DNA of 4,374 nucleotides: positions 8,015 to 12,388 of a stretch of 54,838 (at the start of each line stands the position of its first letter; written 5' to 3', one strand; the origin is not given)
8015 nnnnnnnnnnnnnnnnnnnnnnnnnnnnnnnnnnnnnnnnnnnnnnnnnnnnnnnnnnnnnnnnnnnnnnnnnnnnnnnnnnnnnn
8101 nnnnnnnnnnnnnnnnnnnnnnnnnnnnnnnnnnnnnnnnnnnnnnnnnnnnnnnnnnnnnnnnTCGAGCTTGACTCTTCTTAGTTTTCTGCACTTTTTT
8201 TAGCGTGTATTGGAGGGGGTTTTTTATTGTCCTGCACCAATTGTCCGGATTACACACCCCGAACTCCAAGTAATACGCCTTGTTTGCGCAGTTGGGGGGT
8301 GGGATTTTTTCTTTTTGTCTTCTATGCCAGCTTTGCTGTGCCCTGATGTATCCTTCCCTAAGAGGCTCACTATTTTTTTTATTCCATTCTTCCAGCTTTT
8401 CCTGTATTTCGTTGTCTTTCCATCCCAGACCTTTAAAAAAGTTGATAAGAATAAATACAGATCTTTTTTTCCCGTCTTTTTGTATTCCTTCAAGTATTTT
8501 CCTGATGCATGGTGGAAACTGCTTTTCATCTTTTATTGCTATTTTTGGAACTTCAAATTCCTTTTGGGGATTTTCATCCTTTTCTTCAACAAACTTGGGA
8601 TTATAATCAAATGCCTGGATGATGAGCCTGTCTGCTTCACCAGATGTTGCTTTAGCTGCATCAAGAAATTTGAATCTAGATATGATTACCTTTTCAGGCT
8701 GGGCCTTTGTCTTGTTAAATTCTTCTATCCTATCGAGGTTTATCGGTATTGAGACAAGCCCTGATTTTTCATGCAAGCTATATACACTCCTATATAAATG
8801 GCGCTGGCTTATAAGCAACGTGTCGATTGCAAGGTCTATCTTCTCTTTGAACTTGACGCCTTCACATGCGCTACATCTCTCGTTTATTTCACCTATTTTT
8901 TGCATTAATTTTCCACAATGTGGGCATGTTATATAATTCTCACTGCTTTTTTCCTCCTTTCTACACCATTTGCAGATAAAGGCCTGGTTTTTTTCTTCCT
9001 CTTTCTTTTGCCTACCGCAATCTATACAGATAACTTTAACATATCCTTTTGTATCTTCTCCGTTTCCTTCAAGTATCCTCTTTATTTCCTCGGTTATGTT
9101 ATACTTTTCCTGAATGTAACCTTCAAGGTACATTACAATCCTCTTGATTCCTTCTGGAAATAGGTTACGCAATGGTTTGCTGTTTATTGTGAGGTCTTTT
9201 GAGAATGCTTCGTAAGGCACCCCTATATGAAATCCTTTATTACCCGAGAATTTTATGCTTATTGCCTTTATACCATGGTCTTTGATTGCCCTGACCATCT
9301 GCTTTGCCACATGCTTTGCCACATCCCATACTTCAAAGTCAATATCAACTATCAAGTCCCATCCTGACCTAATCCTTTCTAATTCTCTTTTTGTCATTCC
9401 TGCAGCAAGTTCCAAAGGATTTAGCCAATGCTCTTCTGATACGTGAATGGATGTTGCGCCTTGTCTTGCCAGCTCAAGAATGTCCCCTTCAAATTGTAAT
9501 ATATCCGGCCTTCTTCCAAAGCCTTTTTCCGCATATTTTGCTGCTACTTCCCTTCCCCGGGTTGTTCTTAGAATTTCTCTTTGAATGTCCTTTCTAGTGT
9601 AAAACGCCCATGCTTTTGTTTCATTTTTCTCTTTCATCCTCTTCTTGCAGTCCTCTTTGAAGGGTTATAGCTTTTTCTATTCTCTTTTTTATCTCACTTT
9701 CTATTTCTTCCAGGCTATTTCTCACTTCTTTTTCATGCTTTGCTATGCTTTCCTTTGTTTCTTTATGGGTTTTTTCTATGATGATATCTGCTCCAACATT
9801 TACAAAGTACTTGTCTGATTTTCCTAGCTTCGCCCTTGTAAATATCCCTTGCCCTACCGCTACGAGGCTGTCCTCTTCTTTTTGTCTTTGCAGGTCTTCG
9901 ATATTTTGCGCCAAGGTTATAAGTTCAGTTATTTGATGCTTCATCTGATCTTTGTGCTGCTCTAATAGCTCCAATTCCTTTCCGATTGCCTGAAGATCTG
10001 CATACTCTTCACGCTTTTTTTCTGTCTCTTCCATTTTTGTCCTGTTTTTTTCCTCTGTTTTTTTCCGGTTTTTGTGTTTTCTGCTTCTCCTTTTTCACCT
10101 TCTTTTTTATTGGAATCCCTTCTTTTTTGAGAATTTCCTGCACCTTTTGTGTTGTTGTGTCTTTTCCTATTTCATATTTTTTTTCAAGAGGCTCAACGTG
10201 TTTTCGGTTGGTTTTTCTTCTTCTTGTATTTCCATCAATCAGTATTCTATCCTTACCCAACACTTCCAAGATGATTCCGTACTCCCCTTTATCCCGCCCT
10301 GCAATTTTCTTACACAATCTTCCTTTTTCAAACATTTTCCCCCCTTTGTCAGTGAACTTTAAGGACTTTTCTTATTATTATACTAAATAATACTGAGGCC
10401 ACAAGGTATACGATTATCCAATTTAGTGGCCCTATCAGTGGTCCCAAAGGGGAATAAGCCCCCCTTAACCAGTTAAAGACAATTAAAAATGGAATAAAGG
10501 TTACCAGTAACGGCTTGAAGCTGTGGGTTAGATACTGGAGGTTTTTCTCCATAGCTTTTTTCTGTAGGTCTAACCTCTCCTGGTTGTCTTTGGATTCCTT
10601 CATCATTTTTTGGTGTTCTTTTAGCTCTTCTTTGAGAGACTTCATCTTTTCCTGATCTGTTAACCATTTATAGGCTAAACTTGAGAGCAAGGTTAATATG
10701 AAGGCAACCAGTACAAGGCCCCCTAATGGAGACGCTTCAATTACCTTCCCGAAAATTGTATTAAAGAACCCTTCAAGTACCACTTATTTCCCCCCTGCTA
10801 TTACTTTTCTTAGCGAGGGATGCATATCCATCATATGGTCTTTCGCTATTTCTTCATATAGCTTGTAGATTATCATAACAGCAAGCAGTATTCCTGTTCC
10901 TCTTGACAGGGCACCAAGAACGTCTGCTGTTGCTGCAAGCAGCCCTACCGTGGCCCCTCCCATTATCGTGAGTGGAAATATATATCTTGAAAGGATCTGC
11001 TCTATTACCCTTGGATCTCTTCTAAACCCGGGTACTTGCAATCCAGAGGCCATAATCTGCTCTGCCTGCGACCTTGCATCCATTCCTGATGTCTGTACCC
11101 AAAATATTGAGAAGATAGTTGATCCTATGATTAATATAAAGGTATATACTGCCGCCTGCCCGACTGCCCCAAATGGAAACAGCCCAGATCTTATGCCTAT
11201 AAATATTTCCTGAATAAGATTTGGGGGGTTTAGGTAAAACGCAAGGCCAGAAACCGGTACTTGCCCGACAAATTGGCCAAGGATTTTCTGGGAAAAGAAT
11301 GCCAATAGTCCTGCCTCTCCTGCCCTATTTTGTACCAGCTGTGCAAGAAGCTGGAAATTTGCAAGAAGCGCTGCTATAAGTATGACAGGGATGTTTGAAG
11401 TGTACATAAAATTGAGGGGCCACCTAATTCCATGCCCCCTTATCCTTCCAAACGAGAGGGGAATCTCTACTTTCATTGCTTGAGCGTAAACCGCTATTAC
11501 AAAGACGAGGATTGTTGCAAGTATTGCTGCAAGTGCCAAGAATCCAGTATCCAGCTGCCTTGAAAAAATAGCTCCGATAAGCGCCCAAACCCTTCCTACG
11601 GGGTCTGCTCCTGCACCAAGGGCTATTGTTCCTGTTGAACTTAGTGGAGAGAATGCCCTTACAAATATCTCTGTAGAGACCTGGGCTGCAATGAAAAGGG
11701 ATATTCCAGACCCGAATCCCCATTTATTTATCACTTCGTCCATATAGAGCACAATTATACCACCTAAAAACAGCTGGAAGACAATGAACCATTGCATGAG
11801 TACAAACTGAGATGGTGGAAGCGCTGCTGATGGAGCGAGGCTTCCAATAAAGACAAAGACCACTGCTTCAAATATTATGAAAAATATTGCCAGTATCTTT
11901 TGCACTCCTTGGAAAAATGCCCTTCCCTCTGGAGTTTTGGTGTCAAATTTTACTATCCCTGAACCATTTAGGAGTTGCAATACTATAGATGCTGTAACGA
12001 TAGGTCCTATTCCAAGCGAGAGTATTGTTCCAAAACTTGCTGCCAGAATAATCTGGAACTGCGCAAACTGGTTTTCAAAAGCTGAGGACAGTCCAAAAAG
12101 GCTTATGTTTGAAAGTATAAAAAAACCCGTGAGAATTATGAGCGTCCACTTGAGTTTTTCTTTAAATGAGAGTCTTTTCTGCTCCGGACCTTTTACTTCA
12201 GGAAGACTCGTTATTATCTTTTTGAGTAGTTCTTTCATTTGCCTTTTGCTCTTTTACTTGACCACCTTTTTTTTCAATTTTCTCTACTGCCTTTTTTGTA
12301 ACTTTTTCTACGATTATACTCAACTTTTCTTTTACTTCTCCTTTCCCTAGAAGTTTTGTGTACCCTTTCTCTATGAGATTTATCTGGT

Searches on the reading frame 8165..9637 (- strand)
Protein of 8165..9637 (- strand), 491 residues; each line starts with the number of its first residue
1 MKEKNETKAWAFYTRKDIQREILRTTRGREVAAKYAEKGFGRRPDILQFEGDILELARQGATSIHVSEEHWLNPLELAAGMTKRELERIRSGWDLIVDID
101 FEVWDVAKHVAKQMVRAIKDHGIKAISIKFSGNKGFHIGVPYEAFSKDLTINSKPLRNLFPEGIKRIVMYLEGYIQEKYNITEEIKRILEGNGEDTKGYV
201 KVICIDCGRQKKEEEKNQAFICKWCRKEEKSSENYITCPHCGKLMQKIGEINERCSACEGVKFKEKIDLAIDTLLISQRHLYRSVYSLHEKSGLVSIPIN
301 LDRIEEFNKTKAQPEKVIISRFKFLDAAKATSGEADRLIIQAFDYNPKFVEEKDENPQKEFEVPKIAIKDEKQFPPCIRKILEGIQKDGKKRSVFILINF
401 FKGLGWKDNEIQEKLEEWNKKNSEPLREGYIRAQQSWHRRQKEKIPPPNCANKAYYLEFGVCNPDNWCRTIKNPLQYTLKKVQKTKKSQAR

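Call 42: search_protein_families(library=pfam, proteins=[window:8165-9637:-], max_evalue=0.00001)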
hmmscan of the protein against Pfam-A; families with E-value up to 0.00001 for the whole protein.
window:8165-9637:- (491 aa): 2 families
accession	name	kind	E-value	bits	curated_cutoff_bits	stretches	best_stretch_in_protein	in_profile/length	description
PF04104.19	DNA_primase_lrg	-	1.7e-07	31.3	22.4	1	349-452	83-190/266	Eukaryotic and archaeal DNA primase, large subunit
PF01896.25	DNA_primase_S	-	4.5e-07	30.8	26.8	1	103-300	20-162/163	DNA primase small subunit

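Call 74: search_protein_families(library=ncbifam, proteins=[window:8165-9637:-], max_evalue=0.00001)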
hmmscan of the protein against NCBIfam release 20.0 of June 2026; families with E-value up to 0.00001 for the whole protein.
window:8165-9637:- (491 aa): 4 families
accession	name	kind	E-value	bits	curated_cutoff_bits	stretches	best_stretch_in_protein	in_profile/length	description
NF002590.0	PRK02249.1-4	equivalog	6.2e-08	32.2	459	1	372-486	229-340/358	DNA primase regulatory subunit PriL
NF001641.0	PRK00419.1-3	equivalog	2.8e-07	29.9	326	0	199-309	160-266/323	DNA primase small subunit PriS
TIGR00335.1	primase_sml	equivalog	4e-07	29.7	143.5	1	105-312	117-313/324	DNA primase catalytic subunit PriS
NF003051.0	PRK03968.1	equivalog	4.2e-07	29.4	431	0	447-489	357-398/406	DNA primase large subunit PriL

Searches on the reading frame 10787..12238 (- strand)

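Call 42: search_protein_families(library=pfam, proteins=[window:10787-12238:-], max_evalue=0.00001)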
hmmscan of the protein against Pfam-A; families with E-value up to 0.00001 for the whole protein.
window:10787-12238:- (484 aa): 2 families
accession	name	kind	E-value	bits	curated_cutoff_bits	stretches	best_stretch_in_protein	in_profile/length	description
PF00344.25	SecY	-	5.6e-62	210.3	32.2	1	71-461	1-306/306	SecY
PF10559.14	Plug_translocon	-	2.2e-07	31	22.1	1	39-70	3-35/35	Plug domain of Sec61p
